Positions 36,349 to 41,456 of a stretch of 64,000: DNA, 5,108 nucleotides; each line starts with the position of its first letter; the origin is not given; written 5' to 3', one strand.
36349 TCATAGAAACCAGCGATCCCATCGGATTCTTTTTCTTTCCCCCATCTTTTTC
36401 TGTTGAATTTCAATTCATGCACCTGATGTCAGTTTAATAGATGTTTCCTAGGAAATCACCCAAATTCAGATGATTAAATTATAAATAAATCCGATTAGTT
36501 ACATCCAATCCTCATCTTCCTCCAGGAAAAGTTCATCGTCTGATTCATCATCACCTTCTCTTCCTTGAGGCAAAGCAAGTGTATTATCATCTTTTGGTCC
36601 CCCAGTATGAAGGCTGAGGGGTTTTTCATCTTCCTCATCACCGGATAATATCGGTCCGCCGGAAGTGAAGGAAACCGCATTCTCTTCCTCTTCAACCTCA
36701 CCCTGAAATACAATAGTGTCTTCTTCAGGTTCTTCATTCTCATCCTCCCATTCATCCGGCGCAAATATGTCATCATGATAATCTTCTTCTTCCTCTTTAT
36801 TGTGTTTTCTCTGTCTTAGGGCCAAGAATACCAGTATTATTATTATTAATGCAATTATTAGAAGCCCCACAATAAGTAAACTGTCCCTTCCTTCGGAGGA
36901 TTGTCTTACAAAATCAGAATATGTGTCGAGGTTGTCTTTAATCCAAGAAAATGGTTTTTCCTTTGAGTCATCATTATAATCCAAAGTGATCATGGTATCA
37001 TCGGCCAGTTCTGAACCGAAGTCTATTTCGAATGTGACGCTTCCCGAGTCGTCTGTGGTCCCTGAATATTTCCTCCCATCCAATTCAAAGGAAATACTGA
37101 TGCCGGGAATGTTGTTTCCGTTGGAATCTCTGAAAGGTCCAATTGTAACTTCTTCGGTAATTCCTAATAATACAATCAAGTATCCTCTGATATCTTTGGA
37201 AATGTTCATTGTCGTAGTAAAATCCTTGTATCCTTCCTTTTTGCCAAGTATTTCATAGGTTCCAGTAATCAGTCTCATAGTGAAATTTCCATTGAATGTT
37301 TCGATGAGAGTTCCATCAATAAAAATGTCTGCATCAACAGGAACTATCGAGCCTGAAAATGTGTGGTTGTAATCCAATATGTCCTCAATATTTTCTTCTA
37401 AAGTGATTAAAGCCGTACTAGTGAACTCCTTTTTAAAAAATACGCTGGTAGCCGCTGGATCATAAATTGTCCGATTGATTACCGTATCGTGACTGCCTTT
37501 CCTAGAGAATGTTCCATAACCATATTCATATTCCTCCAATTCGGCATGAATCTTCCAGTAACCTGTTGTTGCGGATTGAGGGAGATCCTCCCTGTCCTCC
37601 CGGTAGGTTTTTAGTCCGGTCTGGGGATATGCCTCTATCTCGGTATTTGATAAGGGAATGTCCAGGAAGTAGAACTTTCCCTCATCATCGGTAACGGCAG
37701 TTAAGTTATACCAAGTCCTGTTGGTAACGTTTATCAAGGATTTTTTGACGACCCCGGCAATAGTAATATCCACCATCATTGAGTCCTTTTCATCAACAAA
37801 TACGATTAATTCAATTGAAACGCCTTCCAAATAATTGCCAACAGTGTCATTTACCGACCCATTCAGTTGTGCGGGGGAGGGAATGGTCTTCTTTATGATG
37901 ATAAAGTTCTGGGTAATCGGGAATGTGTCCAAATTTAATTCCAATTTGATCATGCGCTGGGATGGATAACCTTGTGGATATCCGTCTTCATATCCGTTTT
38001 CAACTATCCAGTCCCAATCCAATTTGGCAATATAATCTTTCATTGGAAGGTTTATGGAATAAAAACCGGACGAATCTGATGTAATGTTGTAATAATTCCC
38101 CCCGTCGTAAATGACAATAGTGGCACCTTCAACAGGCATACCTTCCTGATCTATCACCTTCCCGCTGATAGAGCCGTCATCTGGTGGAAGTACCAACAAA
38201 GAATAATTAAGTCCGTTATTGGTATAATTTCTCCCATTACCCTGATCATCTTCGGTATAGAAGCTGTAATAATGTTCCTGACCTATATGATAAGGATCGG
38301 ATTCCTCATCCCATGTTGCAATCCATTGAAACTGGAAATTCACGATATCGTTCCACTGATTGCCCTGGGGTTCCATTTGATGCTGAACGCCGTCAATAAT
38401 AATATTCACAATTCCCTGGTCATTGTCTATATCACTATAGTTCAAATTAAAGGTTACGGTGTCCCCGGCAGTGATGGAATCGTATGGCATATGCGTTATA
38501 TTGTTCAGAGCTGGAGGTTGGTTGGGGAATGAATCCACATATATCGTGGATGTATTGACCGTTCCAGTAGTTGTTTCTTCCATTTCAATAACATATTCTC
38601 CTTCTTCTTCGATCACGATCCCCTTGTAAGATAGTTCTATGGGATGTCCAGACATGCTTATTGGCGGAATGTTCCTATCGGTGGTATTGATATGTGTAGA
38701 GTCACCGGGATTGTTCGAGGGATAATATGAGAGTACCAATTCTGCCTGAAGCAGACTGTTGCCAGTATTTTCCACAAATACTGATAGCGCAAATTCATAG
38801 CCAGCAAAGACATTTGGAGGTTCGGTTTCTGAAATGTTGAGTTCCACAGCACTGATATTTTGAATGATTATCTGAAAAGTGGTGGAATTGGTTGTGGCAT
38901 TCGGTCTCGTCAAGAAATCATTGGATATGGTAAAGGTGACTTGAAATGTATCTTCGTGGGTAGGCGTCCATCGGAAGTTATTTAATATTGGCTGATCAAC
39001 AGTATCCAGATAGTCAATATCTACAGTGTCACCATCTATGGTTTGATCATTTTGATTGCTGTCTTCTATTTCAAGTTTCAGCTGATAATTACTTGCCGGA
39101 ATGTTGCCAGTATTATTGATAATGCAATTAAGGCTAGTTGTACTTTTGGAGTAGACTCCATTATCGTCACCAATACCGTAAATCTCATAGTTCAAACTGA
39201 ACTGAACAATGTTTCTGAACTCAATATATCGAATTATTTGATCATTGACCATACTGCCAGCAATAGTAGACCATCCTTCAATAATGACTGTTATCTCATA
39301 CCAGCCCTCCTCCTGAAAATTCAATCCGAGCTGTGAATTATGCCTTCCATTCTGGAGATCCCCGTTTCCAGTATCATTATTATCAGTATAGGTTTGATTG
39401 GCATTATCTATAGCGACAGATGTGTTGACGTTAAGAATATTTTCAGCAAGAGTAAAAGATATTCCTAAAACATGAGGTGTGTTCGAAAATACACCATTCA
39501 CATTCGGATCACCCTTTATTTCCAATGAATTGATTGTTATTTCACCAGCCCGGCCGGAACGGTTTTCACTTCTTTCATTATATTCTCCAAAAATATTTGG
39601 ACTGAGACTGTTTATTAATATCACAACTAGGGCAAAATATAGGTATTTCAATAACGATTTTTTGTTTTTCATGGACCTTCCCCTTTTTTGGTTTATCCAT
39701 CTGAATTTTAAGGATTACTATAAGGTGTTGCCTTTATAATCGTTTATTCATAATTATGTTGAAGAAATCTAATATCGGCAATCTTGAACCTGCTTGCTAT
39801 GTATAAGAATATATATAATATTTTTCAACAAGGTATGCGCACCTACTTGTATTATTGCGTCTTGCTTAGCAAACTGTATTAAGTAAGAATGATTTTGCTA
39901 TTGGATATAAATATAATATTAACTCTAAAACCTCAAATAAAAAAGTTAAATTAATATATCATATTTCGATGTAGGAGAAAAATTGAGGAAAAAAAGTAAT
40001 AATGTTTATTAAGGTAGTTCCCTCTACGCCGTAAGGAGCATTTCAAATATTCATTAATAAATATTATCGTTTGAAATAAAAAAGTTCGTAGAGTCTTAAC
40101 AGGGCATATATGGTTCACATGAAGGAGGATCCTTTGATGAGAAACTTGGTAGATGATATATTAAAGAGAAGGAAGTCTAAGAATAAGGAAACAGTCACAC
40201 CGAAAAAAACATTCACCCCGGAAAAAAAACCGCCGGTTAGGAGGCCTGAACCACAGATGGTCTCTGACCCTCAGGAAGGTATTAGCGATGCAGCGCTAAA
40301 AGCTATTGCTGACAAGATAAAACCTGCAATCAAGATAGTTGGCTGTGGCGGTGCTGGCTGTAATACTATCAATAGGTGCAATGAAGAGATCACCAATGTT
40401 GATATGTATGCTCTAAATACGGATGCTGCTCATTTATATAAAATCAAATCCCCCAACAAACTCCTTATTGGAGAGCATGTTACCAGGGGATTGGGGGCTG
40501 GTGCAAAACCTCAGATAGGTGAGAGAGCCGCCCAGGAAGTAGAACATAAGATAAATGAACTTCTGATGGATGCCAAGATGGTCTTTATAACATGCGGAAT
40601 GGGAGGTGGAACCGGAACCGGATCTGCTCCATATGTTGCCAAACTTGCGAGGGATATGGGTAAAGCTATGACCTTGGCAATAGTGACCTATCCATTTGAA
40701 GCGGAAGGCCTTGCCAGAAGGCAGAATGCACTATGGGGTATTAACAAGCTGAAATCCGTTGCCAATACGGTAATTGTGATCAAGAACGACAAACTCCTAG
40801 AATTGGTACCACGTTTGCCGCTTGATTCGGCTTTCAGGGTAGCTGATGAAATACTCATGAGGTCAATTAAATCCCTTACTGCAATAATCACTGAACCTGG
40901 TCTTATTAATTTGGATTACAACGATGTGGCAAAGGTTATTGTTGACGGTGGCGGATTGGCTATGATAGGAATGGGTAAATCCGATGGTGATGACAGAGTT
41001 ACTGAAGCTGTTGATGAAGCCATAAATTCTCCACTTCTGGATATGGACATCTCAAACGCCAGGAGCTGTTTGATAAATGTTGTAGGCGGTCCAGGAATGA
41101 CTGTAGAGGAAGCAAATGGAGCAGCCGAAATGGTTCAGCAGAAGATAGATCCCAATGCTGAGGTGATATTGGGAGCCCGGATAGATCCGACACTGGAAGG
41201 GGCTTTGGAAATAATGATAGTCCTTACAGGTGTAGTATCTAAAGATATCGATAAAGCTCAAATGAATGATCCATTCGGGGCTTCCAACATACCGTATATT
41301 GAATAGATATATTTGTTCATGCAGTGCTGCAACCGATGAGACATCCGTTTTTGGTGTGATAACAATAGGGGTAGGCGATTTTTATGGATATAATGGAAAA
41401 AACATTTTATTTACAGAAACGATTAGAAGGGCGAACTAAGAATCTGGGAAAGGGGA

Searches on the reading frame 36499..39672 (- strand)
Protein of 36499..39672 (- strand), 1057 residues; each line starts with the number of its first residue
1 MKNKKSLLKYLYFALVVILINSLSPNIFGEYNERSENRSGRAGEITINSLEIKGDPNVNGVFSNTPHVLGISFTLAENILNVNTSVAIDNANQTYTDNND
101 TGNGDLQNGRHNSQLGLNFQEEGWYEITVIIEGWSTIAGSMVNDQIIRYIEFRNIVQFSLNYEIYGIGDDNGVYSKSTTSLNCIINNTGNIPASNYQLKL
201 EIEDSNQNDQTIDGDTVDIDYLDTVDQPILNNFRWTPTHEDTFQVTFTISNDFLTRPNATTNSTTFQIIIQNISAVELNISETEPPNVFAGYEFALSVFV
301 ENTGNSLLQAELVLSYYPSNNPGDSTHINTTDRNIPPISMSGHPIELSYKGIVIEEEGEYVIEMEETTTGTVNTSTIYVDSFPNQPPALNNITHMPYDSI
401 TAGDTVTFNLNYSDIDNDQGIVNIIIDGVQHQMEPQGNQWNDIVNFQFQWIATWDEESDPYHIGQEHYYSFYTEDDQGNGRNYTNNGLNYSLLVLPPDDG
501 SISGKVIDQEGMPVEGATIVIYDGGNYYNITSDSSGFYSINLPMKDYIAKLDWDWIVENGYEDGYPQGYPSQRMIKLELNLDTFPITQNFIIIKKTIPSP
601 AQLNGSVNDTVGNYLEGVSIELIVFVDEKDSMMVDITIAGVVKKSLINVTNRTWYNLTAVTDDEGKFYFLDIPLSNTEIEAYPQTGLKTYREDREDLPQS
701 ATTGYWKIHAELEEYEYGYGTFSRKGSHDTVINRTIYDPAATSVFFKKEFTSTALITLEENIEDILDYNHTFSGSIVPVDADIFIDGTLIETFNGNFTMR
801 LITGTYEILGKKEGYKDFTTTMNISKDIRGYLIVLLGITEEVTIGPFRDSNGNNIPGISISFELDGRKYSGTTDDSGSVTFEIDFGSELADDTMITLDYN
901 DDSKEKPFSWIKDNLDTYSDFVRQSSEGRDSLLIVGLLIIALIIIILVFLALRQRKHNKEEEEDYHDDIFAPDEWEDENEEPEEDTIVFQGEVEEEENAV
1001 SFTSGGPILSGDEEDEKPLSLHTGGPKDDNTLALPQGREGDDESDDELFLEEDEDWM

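Call 18: search_protein_families(library=pfam, proteins=[window:36499-39672:-], max_evalue=0.001)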
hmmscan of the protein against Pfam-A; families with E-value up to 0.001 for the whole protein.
window:36499-39672:- (1057 aa): 3 families
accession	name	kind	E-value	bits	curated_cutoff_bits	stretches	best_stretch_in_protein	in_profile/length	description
PF13620.12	CarboxypepD_reg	-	9.5e-17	61.6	32.3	1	501-547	1-50/82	Carboxypeptidase regulatory-like domain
PF13715.12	CarbopepD_reg_2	-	1.9e-06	28.3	32.2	0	502-547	1-46/88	CarboxypepD_reg-like domain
PF17789.7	MG4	-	0.00018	22.1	24.7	0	848-911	23-87/95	Macroglobulin domain MG4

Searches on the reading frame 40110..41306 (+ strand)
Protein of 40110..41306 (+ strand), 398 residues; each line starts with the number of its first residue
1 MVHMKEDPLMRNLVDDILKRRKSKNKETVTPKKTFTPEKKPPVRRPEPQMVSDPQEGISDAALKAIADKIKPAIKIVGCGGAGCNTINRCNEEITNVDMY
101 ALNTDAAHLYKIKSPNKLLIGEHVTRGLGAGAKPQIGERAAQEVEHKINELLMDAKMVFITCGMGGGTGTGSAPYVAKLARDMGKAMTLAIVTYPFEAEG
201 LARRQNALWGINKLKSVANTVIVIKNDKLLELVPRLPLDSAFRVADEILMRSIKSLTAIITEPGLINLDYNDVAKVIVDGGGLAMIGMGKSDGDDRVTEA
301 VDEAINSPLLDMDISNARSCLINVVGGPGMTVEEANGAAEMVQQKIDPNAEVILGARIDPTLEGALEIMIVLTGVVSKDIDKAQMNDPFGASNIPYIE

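Call 18: search_protein_families(library=pfam, proteins=[window:40110-41306:+], max_evalue=0.001)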
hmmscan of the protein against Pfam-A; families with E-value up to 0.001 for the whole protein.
window:40110-41306:+ (398 aa): 2 families
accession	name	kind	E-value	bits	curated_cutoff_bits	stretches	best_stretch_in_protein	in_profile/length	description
PF00091.31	Tubulin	-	1.3e-45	156.5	33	1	74-233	2-189/190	Tubulin/FtsZ family, GTPase domain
PF12327.13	FtsZ_C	-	3e-32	111.2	27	1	282-375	1-94/95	FtsZ family, C-terminal domain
